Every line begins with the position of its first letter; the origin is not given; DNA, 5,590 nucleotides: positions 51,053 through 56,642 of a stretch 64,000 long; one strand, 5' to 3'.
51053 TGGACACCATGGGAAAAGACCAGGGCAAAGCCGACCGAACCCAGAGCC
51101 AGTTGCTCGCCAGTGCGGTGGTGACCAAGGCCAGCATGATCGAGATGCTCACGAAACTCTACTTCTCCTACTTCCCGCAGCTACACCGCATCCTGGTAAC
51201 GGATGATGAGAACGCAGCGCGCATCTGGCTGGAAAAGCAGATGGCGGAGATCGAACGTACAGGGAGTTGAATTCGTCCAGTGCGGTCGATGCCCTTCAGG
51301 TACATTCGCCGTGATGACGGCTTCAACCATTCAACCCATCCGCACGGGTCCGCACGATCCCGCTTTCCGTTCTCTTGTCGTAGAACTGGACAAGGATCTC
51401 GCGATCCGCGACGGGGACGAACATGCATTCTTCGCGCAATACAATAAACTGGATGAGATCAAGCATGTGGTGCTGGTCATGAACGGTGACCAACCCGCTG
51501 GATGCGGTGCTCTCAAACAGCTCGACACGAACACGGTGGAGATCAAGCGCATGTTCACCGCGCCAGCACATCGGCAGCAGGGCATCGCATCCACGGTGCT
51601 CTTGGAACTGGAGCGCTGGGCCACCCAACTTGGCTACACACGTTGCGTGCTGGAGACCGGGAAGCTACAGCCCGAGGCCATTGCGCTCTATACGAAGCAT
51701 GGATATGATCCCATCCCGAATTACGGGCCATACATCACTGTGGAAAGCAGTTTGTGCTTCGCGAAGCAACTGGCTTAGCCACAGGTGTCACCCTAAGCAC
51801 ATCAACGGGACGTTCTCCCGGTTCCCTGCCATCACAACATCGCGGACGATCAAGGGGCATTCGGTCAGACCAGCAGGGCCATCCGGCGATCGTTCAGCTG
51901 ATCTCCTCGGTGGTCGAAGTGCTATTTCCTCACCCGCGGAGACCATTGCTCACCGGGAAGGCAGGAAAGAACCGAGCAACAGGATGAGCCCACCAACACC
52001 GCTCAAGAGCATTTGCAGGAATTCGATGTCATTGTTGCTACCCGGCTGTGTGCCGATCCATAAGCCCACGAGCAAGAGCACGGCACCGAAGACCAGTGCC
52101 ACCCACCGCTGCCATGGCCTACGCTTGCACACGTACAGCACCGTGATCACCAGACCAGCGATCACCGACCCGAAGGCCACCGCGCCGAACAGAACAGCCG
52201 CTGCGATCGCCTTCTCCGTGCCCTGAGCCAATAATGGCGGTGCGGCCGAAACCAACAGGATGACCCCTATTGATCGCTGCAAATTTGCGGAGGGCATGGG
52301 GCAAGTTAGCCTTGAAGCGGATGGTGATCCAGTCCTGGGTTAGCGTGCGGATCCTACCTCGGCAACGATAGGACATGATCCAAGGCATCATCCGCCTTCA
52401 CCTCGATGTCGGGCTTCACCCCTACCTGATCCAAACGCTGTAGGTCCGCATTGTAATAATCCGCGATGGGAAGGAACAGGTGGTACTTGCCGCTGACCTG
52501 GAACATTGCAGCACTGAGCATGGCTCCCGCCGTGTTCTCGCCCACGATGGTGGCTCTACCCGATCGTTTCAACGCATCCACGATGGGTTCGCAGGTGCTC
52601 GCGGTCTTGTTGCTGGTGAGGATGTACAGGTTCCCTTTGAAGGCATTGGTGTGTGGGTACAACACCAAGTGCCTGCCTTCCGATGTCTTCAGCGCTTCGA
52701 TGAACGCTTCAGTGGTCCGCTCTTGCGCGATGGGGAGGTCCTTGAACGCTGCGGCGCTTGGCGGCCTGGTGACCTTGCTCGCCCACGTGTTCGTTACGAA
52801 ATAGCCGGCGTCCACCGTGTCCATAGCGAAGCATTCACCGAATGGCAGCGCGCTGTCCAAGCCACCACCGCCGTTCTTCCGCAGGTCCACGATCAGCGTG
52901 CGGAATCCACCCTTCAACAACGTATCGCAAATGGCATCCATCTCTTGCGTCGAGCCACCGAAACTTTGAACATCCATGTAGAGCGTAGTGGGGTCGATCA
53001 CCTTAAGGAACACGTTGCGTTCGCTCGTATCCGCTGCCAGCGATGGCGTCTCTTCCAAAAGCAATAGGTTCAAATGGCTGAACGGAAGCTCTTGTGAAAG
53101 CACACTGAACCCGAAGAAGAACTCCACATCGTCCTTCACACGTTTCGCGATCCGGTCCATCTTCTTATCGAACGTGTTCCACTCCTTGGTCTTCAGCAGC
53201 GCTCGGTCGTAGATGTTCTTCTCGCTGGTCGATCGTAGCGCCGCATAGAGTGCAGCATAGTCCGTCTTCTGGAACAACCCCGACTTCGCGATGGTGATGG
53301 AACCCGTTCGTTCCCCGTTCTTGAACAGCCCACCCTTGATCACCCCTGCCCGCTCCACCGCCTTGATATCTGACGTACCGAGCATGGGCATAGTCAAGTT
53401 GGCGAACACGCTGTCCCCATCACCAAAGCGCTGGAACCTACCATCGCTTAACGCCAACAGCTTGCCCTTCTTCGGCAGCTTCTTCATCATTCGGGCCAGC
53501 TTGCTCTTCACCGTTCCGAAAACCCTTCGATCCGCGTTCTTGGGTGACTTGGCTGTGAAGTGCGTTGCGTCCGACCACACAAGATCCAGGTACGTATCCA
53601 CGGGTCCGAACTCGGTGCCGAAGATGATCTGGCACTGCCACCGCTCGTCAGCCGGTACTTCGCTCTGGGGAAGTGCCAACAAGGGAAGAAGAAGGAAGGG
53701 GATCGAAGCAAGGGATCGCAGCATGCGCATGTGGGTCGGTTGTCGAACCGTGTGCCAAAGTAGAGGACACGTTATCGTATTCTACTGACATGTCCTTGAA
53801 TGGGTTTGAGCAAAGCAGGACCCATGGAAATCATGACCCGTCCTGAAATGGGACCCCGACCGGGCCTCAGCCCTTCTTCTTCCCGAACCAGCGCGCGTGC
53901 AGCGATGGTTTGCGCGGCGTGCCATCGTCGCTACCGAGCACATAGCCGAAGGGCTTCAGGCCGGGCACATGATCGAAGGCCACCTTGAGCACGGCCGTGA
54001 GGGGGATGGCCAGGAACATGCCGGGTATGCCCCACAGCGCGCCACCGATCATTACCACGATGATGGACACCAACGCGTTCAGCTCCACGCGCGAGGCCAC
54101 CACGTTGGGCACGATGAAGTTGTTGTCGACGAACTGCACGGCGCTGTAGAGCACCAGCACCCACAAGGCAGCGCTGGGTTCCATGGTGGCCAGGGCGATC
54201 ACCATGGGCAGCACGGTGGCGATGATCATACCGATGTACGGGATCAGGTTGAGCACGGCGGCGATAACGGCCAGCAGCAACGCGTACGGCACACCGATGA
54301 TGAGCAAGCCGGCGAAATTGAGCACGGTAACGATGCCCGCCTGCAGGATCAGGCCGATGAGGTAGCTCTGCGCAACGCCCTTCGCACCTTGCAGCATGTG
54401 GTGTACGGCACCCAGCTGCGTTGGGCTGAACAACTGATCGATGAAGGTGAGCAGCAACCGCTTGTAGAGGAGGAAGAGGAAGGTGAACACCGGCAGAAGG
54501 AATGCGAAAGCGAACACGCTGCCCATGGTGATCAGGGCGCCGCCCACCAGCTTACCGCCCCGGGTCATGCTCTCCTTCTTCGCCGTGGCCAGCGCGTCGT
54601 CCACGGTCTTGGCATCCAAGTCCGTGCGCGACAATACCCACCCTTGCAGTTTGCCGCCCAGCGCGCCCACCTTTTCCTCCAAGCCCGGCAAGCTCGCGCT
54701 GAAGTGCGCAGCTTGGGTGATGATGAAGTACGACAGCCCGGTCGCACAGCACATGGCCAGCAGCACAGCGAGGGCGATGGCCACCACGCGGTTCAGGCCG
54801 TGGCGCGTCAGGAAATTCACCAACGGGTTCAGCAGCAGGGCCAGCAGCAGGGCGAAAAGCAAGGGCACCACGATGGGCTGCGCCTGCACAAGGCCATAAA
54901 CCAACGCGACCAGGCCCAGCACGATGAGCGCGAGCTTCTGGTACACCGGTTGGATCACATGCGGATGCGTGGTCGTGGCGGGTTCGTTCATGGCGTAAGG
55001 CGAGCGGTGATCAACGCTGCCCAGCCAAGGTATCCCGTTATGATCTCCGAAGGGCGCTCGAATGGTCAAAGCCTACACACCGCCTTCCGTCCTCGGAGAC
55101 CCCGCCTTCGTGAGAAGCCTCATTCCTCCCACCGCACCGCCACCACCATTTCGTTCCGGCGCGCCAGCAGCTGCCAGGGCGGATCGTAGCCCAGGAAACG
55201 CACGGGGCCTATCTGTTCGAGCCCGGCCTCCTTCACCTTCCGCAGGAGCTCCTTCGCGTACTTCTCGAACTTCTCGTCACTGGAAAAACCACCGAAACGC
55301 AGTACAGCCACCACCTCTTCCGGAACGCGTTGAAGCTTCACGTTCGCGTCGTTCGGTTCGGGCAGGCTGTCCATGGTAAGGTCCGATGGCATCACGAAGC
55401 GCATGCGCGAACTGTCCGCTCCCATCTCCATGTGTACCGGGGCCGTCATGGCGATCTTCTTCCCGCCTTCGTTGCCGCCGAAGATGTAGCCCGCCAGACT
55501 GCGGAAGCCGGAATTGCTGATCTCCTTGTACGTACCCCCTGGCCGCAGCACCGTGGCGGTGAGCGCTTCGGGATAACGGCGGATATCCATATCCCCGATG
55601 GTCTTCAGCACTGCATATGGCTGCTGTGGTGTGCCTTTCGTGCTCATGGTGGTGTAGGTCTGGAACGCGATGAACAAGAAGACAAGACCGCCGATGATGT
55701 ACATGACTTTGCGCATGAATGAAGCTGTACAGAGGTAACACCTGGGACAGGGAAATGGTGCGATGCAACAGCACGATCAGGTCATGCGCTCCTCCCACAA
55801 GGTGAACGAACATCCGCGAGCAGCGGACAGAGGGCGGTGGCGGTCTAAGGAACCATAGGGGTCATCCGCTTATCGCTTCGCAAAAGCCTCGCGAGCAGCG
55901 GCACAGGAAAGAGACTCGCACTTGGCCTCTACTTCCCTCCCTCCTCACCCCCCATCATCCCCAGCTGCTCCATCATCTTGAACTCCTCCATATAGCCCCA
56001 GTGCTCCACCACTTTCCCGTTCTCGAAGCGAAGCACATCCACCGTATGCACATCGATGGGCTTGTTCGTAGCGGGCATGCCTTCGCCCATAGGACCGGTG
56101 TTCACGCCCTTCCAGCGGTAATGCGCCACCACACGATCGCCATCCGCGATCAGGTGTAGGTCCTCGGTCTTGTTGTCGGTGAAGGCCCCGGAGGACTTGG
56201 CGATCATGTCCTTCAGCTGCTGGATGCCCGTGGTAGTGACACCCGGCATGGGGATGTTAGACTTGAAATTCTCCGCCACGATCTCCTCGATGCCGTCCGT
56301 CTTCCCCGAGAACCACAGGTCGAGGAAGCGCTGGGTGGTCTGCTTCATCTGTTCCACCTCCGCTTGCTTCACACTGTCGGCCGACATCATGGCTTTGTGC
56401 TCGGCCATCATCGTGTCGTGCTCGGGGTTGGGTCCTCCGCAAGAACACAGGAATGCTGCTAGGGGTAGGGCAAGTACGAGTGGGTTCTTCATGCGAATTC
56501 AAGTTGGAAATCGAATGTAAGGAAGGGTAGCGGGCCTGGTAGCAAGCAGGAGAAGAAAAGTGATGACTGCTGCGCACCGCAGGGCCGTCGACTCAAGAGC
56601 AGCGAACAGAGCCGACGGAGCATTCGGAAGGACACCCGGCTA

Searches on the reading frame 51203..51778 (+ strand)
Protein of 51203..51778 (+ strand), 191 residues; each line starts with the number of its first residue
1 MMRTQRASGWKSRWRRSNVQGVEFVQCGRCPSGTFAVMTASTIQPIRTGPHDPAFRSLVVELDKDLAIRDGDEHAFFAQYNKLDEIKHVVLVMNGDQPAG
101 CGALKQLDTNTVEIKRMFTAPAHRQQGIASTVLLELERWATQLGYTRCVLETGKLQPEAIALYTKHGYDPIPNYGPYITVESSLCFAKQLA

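Call 61: search_protein_families(library=pfam, proteins=[window:51203-51778:+], max_evalue=0.001)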
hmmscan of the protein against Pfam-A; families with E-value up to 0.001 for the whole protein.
window:51203-51778:+ (191 aa): 4 families
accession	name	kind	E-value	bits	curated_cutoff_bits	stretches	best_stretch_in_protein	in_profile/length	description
PF00583.31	Acetyltransf_1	-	9.1e-17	61.9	20.7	1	76-168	21-116/116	Acetyltransferase (GNAT) family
PF13508.13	Acetyltransf_7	-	4.1e-12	46.8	27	1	88-169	4-83/84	Acetyltransferase (GNAT) domain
PF13673.13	Acetyltransf_10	-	5.6e-06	26.8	23.6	1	84-170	28-109/128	Acetyltransferase (GNAT) domain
PF13302.13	Acetyltransf_3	-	0.00034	21.7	25.4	1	74-168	38-137/138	Acetyltransferase (GNAT) domain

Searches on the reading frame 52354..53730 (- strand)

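Call 61: search_protein_families(library=pfam, proteins=[window:52354-53730:-], max_evalue=0.001)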
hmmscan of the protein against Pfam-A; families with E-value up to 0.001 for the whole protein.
window:52354-53730:- (458 aa): 1 family
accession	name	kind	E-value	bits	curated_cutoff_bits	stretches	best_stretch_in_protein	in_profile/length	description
PF03572.23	Peptidase_S41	-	2.5e-25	89.4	24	1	250-444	3-165/165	Peptidase family S41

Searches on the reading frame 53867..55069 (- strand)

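Call 61: search_protein_families(library=pfam, proteins=[window:53867-55069:-], max_evalue=0.001)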
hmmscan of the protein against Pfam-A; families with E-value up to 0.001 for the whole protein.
window:53867-55069:- (400 aa): 1 family
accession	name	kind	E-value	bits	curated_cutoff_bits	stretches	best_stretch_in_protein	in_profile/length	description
PF01594.21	AI-2E_transport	-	1.3e-56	192.6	34.3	1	49-368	3-326/327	AI-2E family transporter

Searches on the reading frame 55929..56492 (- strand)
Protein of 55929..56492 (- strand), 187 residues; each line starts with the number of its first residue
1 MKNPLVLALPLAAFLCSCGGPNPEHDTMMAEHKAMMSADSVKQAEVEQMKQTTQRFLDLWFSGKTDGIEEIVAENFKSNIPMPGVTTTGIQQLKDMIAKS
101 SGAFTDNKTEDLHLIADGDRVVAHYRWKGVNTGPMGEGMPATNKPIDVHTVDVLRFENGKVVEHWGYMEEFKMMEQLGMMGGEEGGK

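Call 28: search_protein_families(library=ncbifam, proteins=[window:55929-56492:-], max_evalue=1)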
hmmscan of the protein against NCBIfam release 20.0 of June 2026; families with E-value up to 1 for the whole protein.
window:55929-56492:- (187 aa): 3 families
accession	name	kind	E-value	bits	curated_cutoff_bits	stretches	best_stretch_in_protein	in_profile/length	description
TIGR02096.1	TIGR02096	subfamily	6.1e-12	46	97.1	1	51-178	2-129/129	ketosteroid isomerase-related protein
NF033407.1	SnoaL_meth_ester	subfamily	5e-07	29.6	200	1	52-179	7-134/144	SnoaL/DnrD family polyketide biosynthesis methyl ester cyclase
NF006089.0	PRK08241.1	subfamily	0.0058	15.7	240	1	33-178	203-335/343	RNA polymerase subunit sigma-70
